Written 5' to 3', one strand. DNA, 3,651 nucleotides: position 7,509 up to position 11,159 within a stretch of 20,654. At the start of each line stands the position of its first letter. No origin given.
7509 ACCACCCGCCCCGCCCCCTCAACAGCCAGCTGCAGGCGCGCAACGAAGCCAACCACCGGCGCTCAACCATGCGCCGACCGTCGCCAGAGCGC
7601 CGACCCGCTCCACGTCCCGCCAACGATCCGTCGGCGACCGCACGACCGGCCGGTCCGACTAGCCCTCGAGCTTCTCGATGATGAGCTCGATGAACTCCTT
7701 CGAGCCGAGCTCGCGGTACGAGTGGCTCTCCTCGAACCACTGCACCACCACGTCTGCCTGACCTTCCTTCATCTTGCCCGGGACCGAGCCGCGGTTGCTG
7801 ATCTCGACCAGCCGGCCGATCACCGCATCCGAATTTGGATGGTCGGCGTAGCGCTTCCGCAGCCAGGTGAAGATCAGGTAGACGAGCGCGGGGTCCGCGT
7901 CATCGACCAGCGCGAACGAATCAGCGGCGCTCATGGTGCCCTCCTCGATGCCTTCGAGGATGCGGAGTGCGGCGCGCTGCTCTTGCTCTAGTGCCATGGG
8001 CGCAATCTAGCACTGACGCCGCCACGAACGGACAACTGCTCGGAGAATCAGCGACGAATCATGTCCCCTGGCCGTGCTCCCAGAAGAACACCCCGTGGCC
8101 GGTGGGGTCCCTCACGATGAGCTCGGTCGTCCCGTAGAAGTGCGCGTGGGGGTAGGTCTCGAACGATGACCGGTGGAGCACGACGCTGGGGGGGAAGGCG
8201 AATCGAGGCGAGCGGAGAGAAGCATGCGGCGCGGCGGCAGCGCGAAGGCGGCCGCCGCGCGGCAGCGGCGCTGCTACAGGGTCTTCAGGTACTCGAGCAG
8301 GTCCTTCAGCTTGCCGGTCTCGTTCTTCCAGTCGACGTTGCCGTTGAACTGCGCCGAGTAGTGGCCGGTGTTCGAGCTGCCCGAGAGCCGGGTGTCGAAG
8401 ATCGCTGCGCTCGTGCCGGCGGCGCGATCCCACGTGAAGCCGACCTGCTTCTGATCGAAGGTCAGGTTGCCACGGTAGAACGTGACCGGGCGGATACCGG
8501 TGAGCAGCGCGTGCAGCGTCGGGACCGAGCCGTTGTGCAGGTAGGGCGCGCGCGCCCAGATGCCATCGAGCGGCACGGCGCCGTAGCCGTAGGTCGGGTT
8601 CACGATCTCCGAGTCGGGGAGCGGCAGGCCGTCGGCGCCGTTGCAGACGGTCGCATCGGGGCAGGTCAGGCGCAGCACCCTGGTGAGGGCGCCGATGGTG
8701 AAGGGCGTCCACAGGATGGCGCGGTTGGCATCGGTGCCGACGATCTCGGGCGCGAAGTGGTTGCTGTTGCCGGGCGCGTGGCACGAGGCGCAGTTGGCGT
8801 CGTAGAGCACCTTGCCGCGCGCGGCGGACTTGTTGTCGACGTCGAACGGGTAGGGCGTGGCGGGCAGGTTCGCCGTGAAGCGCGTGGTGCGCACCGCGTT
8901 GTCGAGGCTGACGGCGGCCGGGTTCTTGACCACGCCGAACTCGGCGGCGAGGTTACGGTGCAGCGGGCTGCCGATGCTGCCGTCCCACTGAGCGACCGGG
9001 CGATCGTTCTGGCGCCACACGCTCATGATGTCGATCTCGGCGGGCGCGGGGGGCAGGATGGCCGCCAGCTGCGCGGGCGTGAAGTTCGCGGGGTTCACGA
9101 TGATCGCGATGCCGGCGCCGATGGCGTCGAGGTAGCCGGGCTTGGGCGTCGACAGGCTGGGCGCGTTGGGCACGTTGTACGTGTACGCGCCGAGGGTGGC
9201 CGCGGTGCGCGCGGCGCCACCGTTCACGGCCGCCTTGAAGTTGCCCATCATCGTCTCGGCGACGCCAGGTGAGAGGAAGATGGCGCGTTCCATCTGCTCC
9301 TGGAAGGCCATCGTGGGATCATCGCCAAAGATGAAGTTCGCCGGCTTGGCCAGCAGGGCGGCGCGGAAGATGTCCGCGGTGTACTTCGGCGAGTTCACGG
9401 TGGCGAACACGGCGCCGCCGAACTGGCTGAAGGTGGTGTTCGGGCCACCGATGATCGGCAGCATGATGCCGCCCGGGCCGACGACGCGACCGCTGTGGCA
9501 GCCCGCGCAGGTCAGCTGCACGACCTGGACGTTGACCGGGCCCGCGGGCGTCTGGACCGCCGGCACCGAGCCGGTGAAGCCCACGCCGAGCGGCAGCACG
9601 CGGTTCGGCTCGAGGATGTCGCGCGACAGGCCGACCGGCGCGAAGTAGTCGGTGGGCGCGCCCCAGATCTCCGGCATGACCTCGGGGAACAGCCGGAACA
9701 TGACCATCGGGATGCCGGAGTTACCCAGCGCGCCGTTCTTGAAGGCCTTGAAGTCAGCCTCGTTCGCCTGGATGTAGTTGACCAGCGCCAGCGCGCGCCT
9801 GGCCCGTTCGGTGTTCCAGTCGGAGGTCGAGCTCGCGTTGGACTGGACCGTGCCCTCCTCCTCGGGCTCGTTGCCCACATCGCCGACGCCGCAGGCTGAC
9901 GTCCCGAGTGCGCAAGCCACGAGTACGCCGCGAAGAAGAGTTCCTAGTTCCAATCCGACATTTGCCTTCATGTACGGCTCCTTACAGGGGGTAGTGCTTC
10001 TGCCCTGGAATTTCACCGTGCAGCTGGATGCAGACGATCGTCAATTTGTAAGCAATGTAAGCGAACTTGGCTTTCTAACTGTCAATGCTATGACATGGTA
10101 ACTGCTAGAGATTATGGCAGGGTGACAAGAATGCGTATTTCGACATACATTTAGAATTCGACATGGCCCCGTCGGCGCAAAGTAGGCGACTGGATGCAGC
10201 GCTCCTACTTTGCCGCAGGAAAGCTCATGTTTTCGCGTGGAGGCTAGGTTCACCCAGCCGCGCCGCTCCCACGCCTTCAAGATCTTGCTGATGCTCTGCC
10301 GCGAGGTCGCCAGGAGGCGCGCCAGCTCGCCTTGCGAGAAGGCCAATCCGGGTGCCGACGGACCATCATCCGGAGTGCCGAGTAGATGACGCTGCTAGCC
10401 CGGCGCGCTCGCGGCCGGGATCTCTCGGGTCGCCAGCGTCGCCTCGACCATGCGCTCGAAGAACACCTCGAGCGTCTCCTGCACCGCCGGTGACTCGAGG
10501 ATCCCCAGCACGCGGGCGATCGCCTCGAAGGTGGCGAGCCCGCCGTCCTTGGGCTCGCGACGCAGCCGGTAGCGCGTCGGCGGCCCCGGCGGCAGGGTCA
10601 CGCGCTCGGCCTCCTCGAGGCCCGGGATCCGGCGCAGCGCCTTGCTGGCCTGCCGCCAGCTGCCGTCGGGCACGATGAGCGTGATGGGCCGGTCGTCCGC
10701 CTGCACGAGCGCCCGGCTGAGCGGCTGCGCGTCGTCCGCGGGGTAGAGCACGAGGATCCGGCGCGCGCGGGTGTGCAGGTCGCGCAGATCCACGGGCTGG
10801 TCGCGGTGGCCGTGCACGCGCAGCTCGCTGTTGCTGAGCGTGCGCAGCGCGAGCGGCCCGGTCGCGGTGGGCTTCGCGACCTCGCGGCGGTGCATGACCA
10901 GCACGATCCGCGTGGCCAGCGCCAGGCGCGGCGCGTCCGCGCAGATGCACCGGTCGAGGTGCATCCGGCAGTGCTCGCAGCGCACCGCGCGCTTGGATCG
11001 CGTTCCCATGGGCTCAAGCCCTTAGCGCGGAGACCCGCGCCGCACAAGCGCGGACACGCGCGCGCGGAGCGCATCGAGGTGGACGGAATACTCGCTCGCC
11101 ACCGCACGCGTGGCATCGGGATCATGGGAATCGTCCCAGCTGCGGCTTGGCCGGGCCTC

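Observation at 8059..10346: RoxA/CCP-superfamily di-heme cytochrome lipoprotein on a low-GC-flanked island bounded by two gene fragments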

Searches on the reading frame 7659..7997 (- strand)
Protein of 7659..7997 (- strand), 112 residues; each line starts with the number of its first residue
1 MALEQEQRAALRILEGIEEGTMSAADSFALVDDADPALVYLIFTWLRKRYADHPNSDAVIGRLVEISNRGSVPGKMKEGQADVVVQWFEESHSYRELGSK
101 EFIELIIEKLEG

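Call 5: search_protein_families(library=pfam, proteins=[window:7659-7997:-], max_evalue=1)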
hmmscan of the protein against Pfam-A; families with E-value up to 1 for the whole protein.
window:7659-7997:- (112 aa): 0 families

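Call 6: search_protein_families(library=ncbifam, proteins=[window:7659-7997:-], max_evalue=1)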
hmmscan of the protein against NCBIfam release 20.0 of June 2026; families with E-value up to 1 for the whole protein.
window:7659-7997:- (112 aa): 1 family
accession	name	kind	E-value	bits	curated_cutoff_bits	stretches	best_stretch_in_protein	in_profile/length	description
NF006194.0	PRK08324.2-2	equivalog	0.1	11.2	686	1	4-61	86-145/703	bifunctional aldolase/short-chain dehydrogenase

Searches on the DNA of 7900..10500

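Call 23: search_rna_families(source=window, start=7900, end=10500, threshold=evalue, max_evalue=1)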
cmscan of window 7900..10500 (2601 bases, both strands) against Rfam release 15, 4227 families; matches with E-value up to 1: 0.
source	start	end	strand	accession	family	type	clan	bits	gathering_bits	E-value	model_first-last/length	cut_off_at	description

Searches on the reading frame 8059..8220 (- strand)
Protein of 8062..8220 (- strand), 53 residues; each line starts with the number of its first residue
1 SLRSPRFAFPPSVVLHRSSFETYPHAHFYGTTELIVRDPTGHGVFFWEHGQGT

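Call 5: search_protein_families(library=pfam, proteins=[window:8059-8196:-], max_evalue=1)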
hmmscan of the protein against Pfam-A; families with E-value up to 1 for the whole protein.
window:8059-8196:- (45 aa): 0 families

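Call 6: search_protein_families(library=ncbifam, proteins=[window:8059-8196:-], max_evalue=1)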
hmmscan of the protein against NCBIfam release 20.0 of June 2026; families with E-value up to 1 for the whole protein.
window:8059-8196:- (45 aa): 0 families
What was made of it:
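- On VOC / glyoxalase superfamily (fragment 8062-8181): No Pfam or NCBIfam hit at E up to 1 (calls 5, 6).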

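Call 29: search_solved_structures(query=window:8062-8193:-, max_evalue=10, show_alignments=4)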
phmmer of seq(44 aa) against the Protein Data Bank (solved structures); distinct sequences matched with E-value up to 10: 4.
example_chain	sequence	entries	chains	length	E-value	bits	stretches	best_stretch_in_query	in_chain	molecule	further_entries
2zzr_A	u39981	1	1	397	1.3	12.6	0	20-43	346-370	Unsaturated glucuronyl hydrolase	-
3vxd_A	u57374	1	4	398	1.3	12.6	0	20-43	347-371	Putative uncharacterized protein gbs1889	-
3ani_A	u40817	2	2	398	1.3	12.6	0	20-43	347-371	Putative uncharacterized protein gbs1889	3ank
3anj_A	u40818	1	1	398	1.3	12.6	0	20-43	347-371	Putative uncharacterized protein gbs1889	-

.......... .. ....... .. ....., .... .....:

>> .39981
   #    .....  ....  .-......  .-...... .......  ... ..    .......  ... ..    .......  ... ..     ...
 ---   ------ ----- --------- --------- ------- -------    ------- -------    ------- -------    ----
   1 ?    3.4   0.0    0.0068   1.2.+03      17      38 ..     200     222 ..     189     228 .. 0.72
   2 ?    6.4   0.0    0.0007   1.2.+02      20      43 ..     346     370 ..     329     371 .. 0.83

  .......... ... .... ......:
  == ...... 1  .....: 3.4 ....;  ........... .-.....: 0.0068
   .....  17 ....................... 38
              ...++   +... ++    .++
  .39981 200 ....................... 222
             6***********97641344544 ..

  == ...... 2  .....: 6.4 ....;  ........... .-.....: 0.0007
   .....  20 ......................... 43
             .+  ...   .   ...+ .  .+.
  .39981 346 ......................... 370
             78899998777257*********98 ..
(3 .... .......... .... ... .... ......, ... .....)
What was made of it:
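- On VOC / glyoxalase superfamily (fragment 8062-8181): No VOC protein among the PDB hits at E up to 10 (call 29).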

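Call 63: search_protein_representatives(protein=window:8062-8220:-)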
Query: 53 residues. Proteins with E-value up to 0.001 (for the whole library): 0; up to 1e-10: 0; up to 1e-30: 0. The best 0 are listed.
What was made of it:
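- On VOC / glyoxalase superfamily (fragment 8062-8181): Zero hits among 1.84 billion representatives (call 63).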

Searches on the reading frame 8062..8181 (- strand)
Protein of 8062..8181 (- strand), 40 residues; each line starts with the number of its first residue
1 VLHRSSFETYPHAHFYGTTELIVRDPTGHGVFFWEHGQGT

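Call 79: search_dna_similar(query=window:8062-8181:-, collection=plasmids, mode=protein, max_evalue=10, max_rows=25)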
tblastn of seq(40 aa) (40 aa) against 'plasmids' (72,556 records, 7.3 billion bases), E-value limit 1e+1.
Records with a match: 1; places in all: 1; records where one place covers at least 80% of the query: 1.
Best place of each record, by identity: <60% 1.
By first word of the organism name: Sinorhizobium 1.
By predicted mobility (MOB-suite, as given by PLSDB): non-mobilizable 1.
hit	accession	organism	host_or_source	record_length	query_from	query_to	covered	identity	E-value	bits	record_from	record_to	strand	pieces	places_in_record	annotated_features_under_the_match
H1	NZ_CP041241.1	Sinorhizobium mexicanum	Acaciella angustissima,cell culture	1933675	4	37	85%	44.1%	2e+0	31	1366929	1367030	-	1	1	none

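Call 80: get_annotated_region(hit=H1, flank=1200)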
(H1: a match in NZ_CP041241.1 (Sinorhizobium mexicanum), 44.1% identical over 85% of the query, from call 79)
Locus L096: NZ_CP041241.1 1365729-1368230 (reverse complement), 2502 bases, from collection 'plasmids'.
description: Sinorhizobium mexicanum strain ITTG R7 plasmid pEmeITTGR7c, complete sequence
organism: Sinorhizobium mexicanum (NCBI taxid 375549)
taxonomy: Bacteria; Pseudomonadota; Alphaproteobacteria; Hyphomicrobiales; Rhizobiaceae; Sinorhizobium; Sinorhizobium mexicanum
host: -; source: Acaciella angustissima,cell culture; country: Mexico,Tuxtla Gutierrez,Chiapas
typing (MOB-suite, as given by PLSDB): non-mobilizable; mating-pair formation MPF_T
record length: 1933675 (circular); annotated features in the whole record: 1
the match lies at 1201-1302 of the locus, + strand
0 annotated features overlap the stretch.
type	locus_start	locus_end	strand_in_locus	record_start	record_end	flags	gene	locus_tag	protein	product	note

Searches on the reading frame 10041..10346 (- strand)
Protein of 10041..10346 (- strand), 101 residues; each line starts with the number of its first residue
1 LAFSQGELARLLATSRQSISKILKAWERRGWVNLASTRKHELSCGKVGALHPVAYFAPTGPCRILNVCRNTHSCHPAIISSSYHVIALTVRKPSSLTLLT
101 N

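Call 5: search_protein_families(library=pfam, proteins=[window:10041-10346:-], max_evalue=1)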
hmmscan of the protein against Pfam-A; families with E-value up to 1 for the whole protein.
window:10041-10346:- (101 aa): 10 families
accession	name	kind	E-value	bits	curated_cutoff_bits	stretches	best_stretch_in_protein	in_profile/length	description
PF13545.12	HTH_Crp_2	-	2.6e-07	30.9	27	1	2-33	22-53/70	Crp-like helix-turn-helix domain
PF12802.13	MarR_2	-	5e-06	27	27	1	4-38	22-56/61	MarR family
PF13518.12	HTH_28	-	0.00023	21.6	25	1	4-36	14-46/52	Helix-turn-helix domain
PF01047.28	MarR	-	0.0034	17.7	24.6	1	4-33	19-48/59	MarR family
PF09012.17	FeoC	-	0.02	15.4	21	1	4-46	16-59/69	FeoC like transcriptional regulator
PF13551.12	HTH_29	-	0.028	15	28.1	1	7-38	17-47/64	Winged helix-turn helix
PF25213.1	HVO_A0261_N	-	0.063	13.6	35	1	4-35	26-57/86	HVO_A0261 N-terminal domain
PF13384.12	HTH_23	-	0.082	13.2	24.6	1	7-30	22-45/50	Homeodomain-like domain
PF00325.26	Crp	-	0.16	12.1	21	1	3-30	3-30/32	Bacterial regulatory proteins, crp family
PF01381.28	HTH_3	-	0.17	12.3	23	1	4-24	11-31/55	Helix-turn-helix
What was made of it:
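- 10240..10345 (-): Remnant of a Crp/Fnr-type regulator: the helix-turn-helix only, about 35 codons, truncated at both ends. Pfam HTH_Crp_2 scores 30.9 bits (call 5).
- On Crp/Fnr regulators (fragment 10240-10345): HTH_Crp_2 scores 30.9 bits against 27 (call 5).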

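Call 6: search_protein_families(library=ncbifam, proteins=[window:10041-10346:-], max_evalue=1)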
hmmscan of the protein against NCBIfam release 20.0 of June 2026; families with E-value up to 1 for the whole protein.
window:10041-10346:- (101 aa): 3 families
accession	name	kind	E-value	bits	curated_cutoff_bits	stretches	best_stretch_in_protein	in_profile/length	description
NF033545.0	transpos_IS630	equivalog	0.051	13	100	1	4-39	14-49/299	IS630 family transposase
NF053881.1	TransRegDeoRBac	equivalog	0.087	12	420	1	2-34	20-52/311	DNA-binding transcriptional repressor DeoR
TIGR00721.1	tfx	subfamily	0.2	11.5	60.25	1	3-24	22-43/137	Tfx family DNA-binding protein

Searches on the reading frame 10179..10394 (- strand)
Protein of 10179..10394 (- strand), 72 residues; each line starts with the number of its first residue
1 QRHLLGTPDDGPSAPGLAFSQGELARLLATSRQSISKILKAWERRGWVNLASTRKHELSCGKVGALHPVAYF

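Call 30: search_solved_structures(query=window:10179-10394:-, max_evalue=10, show_alignments=4)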
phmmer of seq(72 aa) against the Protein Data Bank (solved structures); distinct sequences matched with E-value up to 10: 19.
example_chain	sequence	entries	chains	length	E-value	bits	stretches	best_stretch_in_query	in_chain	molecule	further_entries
4cyd_A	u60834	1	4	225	0.0049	20.2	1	6-51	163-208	PROBABLE TRANSCRIPTION REGULATOR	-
4byy_A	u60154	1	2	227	0.005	20.2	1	6-51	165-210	TRANSCRIPTIONAL REGULATOR, CRP/FNR FAMILY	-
3r6s_A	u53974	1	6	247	0.0058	20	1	6-51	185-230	transcription regulator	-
3h3u_A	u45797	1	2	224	0.012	19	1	6-51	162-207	PROBABLE TRANSCRIPTIONAL REGULATORY PROTEIN (PROBABLY CRP/FNR-FAMILY)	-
3mzh_A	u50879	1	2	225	0.012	19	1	6-51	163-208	PROBABLE TRANSCRIPTIONAL REGULATORY PROTEIN (PROBABLY CRP/FNR-FAMILY)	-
3d0s_A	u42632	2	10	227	0.012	18.9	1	6-51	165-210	TRANSCRIPTIONAL REGULATORY PROTEIN | PROBABLE TRANSCRIPTIONAL REGULATORY PROTEIN (PROBABLY CRP/ FNR-FAMILY)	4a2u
3i54_A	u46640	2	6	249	0.014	18.7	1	6-51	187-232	Transcriptional regulator, Crp/Fnr family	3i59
7ets_A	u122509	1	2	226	0.018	18.4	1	19-49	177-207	Crp/Fnr family transcriptional regulator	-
7few_B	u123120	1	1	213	0.33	14.4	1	12-50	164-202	cAMP-activated global transcriptional regulator Vfr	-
3iwz_A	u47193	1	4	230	0.51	13.8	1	12-48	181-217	Catabolite activation-like protein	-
2oz6_A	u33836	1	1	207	0.59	13.6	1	13-50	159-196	Virulence Factor Regulator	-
7ff9_A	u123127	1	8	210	0.6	13.6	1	13-50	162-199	cAMP-activated global transcriptional regulator Vfr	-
7few_A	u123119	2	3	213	0.62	13.6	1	13-50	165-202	cAMP-activated global transcriptional regulator Vfr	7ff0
7ff8_A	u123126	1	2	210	0.62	13.6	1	13-50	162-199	cAMP-activated global transcriptional regulator Vfr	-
4ev0_A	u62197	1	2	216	0.78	13.2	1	19-51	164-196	Transcription regulator, Crp family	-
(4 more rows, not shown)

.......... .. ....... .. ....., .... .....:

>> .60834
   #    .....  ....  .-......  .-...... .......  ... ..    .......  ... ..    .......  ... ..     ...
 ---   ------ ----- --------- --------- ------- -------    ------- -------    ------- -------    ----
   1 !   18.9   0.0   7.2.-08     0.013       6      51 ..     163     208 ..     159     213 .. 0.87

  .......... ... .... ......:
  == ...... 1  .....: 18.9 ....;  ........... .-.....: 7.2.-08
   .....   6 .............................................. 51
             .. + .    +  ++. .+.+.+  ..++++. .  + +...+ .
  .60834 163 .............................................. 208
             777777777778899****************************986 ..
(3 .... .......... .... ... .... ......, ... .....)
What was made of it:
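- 10240..10345 (-): PDB Crp/GlxR hits align at residues 163-208 (call 30).
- On Crp/Fnr regulators (fragment 10240-10345): PDB Crp/GlxR hits align at residues 163-208, E 0.005 (call 30).
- Checked: The PDB hits with E below 1 are all Crp/Fnr-family regulators, matched at residues about 163-208 of about 225 (call 30).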

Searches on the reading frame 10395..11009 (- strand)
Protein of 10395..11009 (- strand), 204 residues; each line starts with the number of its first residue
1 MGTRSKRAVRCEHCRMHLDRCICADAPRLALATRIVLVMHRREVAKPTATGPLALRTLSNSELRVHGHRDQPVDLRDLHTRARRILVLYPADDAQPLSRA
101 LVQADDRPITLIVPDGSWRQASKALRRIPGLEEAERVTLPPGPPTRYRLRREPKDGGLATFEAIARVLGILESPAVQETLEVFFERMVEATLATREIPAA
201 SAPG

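Call 5: search_protein_families(library=pfam, proteins=[window:10395-11009:-], max_evalue=1)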
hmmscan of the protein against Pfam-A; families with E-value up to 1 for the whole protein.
window:10395-11009:- (204 aa): 1 family
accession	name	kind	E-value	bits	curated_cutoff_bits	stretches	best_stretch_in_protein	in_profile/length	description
PF03942.20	DTW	-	1.3e-43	149.4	33.7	1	10-190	3-193/195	DTW domain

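Call 6: search_protein_families(library=ncbifam, proteins=[window:10395-11009:-], max_evalue=1)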
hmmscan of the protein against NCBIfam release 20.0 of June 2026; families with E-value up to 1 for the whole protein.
window:10395-11009:- (204 aa): 3 families
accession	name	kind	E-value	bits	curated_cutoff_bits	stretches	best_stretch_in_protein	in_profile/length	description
NF002621.0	PRK02287.1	equivalog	0.034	13.9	152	1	96-181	46-130/171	DUF367 family protein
NF007618.0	PRK10266.1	equivalog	0.11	11.9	403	1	101-160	203-260/306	curved DNA-binding protein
NF047957.1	CopZ_AFE_1862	equivalog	0.38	11.2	85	0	120-139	16-34/62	CopZ family metallochaperone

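Call 55: find_homologous_proteins(query=window:10398-11009:-)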
Query window:10398-11009:- (204 aa): 1305 proteins with E <= 0.001 among 2786 candidates; the best 120 are listed.
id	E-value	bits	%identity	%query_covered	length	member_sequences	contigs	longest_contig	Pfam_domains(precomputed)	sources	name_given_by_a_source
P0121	2.8e-127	440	100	100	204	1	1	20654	PF03942.21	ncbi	-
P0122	3.2e-96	339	79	96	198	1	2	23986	PF03942.21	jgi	jgi:DTW domain-containing protein YfiP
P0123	3.5e-92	325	84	88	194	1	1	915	PF03942.21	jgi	jgi:DTW domain-containing protein YfiP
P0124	5.3e-91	322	81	91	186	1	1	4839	PF03942.21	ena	-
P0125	8.8e-91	321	84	89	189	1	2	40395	PF03942.21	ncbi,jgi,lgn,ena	-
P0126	3.1e-88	313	81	88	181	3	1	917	PF03942.21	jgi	-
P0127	7.0e-88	311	80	91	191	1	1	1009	PF03942.21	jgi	jgi:DTW domain-containing protein YfiP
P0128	3.7e-87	309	79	88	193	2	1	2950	PF03942.21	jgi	jgi:DTW domain-containing protein YfiP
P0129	1.1e-83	298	75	89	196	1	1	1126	PF03942.21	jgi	jgi:DTW domain-containing protein YfiP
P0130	1.2e-83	298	75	91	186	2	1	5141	PF03942.21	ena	-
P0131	1.7e-83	297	76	90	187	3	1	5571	PF03942.21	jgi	jgi:DTW domain-containing protein YfiP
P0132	7.9e-82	292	74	92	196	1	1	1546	PF03942.21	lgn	-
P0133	4.3e-81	289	70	100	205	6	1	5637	PF03942.21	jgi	-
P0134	6.1e-76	273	64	99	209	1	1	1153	PF03942.21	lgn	-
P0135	3.1e-75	270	65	99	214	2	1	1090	PF03942.21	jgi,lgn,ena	-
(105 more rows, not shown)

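Call 56: find_encoding_contigs(protein=P0125, flank=10000, max_places=3)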
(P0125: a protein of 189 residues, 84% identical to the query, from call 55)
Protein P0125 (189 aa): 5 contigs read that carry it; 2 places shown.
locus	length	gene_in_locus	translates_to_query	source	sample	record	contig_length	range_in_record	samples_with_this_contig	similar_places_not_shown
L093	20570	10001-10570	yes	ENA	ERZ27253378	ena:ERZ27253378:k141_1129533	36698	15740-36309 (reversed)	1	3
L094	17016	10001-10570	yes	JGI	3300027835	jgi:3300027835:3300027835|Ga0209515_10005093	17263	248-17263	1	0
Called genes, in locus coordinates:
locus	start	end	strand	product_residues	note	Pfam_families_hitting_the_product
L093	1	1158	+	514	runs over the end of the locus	?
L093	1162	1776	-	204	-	PF00583:Acetyltransf_1, PF21926:FeeM (weak)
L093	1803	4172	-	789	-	PF00754:F5_F8_type_C, PF22633:F5_F8_type_C_2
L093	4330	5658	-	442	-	-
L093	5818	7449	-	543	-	PF07676:PD40 (faint)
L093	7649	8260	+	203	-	PF20453:DUF6707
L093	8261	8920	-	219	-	-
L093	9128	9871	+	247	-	PF09844:DUF2071 (weak)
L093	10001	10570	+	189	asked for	PF03942:DTW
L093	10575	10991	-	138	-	PF04075:F420H2_quin_red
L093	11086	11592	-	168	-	-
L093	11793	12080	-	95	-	-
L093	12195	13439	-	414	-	-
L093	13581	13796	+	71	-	PF07311:Dodecin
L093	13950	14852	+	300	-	-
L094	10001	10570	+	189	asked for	PF03942:DTW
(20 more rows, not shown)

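Call 57: find_encoding_contigs(protein=P0122, flank=10000, max_places=3)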
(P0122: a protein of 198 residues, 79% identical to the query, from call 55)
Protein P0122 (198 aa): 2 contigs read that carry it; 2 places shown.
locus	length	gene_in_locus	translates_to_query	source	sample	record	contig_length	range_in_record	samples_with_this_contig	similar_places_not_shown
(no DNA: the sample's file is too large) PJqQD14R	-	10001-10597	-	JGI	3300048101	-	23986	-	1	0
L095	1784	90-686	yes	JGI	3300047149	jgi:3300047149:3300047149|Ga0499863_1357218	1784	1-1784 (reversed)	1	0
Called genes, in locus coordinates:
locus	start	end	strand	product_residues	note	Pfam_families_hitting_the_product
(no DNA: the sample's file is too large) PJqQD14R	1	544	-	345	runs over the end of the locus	-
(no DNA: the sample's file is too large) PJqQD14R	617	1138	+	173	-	PF08719:NADAR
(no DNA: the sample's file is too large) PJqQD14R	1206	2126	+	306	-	PF03631:Virul_fac_BrkB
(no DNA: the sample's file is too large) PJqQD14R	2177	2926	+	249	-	PF23226:Exo_endo_phos_PGAP2IP, PF03372:Exo_endo_phos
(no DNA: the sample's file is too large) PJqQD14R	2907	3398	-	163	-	-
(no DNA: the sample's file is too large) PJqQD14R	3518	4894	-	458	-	PF00652:Ricin_B_lectin, PF14200:RicinB_lectin_2, PF03498:CDtoxinA (faint), PF14200:RicinB_lectin_2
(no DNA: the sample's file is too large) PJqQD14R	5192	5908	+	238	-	PF13505:OMP_b-brl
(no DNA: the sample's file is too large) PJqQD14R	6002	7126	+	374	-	PF10005:Zn_ribbon_DZR_6, PF15887:Peptidase_Mx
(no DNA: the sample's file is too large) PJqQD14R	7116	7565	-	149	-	-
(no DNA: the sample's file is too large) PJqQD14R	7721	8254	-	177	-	-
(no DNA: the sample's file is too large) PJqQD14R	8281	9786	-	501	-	PF04185:Phosphoesterase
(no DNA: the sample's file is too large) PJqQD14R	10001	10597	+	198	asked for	PF03942:DTW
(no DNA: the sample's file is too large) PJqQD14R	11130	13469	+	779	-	PF22184:CBM_56, PF06537:DHOR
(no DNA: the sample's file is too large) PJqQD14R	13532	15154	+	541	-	?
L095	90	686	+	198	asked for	PF03942:DTW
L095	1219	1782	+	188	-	?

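Call 78: search_protein_families(library=pfam, proteins=[L095:1219-1782:+], max_evalue=0.01)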
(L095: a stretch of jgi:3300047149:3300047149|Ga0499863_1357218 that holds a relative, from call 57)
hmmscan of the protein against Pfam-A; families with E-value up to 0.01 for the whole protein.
L095:1219-1782:+ (188 aa): 1 family
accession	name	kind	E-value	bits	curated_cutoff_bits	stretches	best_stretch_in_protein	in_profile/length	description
PF22184.2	CBM_56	-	6.6e-22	78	27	1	46-112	6-73/75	Carbohydrate binding module family 56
